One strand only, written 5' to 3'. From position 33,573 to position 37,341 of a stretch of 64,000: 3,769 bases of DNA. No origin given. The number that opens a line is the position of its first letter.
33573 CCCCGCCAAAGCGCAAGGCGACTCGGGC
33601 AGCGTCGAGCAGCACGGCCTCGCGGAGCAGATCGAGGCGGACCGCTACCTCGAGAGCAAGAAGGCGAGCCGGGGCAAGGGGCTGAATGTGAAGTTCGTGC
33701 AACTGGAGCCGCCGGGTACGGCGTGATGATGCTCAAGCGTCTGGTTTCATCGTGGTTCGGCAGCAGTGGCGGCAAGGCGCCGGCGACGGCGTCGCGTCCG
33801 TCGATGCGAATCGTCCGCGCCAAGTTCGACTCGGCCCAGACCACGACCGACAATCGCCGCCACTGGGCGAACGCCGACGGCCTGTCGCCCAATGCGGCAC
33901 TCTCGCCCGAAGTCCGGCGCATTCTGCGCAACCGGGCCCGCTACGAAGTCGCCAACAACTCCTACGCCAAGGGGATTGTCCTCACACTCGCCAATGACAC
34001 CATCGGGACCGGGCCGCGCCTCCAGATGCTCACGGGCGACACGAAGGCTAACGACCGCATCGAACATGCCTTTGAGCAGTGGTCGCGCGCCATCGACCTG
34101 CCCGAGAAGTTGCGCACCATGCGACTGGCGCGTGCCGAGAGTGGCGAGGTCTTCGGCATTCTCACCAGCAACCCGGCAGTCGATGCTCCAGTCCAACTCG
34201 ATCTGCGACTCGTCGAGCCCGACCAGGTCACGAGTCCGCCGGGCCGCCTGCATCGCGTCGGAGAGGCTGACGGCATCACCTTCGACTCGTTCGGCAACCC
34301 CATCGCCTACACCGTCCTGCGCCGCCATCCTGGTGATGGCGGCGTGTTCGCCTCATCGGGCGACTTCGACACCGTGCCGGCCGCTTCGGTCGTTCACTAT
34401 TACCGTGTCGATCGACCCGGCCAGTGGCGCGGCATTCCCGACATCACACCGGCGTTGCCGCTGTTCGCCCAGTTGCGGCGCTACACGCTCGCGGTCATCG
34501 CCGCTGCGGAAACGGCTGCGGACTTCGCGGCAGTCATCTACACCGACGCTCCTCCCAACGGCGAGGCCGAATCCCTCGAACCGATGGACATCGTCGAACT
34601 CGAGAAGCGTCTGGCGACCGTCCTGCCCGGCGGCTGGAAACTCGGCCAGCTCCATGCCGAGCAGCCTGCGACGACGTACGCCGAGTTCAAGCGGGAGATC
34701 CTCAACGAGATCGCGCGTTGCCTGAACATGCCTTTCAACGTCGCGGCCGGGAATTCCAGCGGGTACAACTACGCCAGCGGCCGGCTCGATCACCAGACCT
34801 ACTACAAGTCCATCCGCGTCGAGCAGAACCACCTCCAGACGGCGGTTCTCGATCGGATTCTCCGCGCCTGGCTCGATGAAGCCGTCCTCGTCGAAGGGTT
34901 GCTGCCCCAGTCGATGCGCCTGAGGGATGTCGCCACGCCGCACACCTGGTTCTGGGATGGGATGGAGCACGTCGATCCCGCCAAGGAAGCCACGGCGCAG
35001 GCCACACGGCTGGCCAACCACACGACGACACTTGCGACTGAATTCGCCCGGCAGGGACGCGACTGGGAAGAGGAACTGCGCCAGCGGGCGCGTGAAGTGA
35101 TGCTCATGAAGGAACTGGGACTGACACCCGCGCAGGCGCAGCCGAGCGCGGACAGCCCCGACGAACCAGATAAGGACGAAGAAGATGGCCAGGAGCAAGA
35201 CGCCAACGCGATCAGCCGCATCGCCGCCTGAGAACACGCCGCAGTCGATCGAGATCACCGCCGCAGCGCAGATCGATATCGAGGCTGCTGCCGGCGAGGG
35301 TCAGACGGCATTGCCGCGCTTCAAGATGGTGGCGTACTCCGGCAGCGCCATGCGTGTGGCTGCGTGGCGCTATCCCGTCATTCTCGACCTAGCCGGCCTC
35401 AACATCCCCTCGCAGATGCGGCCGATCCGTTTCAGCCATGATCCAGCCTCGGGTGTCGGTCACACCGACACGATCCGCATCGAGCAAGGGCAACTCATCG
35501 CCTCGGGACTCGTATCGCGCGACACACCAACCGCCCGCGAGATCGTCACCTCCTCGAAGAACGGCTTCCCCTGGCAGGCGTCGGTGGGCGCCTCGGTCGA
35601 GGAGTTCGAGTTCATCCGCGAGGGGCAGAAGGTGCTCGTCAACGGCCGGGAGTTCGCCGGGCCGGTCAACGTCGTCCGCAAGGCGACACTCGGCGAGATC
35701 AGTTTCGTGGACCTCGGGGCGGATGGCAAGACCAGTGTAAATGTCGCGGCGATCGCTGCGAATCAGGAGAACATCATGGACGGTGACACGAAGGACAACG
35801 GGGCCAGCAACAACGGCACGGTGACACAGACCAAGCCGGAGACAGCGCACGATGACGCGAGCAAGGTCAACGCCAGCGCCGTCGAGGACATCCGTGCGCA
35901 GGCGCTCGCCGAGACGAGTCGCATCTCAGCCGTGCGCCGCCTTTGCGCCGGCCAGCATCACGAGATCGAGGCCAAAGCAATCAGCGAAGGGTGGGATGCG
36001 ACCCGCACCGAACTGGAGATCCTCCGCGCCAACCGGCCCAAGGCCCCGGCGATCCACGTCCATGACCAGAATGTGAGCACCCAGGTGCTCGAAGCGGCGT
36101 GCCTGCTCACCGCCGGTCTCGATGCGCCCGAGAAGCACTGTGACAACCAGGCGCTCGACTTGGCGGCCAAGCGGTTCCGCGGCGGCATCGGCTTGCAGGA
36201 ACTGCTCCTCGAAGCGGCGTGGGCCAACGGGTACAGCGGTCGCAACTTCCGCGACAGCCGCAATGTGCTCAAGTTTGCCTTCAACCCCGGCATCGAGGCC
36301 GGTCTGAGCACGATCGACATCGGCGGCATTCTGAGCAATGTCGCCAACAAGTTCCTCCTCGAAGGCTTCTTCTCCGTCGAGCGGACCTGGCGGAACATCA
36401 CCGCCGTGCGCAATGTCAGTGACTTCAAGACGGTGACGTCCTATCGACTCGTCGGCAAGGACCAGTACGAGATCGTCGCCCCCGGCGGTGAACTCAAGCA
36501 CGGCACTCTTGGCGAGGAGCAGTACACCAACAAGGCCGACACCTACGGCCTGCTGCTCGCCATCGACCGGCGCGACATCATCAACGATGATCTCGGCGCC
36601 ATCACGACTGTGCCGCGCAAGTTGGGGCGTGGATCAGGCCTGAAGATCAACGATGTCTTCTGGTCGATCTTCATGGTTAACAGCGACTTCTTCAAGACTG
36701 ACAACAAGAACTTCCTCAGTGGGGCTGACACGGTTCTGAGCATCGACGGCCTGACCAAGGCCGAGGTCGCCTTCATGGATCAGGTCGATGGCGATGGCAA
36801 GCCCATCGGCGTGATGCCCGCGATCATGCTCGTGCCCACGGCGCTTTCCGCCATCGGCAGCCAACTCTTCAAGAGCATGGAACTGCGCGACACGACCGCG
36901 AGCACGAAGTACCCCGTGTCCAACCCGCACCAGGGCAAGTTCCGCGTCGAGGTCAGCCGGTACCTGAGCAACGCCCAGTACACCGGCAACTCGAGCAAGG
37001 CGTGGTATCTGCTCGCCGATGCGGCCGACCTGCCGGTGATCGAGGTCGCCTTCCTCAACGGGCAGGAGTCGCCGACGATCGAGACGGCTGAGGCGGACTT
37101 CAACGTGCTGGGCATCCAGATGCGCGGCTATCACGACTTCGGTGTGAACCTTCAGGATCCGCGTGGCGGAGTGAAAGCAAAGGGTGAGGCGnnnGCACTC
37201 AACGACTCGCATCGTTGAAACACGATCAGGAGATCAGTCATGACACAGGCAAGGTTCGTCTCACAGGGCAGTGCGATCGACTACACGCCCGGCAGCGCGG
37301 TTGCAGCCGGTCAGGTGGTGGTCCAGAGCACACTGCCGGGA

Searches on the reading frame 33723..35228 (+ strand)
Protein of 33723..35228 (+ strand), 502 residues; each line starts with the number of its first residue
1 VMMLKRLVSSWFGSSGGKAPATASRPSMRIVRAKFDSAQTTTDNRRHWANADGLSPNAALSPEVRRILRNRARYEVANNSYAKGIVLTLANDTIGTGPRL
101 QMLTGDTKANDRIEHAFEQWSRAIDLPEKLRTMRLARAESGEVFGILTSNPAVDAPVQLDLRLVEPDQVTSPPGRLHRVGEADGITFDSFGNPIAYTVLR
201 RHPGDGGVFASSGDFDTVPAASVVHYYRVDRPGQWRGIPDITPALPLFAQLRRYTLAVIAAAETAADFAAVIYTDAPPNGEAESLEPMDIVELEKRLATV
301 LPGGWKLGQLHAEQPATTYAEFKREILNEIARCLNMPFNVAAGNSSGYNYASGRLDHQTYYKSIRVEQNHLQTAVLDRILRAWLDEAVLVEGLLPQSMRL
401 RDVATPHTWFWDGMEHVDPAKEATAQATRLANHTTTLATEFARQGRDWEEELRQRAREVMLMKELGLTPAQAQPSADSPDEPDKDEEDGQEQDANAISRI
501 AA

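Call 51: search_protein_families(library=pfam, proteins=[window:33723-35228:+], max_evalue=0.001)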
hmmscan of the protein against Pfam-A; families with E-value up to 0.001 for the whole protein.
window:33723-35228:+ (502 aa): 2 families
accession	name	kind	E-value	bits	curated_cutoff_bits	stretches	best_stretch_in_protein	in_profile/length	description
PF05136.18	Phage_portal_2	-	1.7e-57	195.6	32.9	1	47-368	6-354/354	Phage portal protein, lambda family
PF06381.16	Phage_portal_3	-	3.5e-05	23.1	33.8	1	322-385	256-319/357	Phage portal protein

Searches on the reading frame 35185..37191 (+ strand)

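Call 51: search_protein_families(library=pfam, proteins=[window:35185-37191:+], max_evalue=0.001)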
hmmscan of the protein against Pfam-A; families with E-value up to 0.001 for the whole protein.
window:35185-37191:+ (669 aa): 2 families
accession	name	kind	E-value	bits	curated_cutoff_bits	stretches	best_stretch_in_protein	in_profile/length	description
PF25209.1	Phage_capsid_4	-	1.5e-43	150.4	27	1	372-665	7-262/262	Phage capsid protein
PF10124.15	Mu-like_gpT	-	4.5e-06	26.7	20.1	0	517-593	219-288/289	Mu-like prophage major head subunit gpT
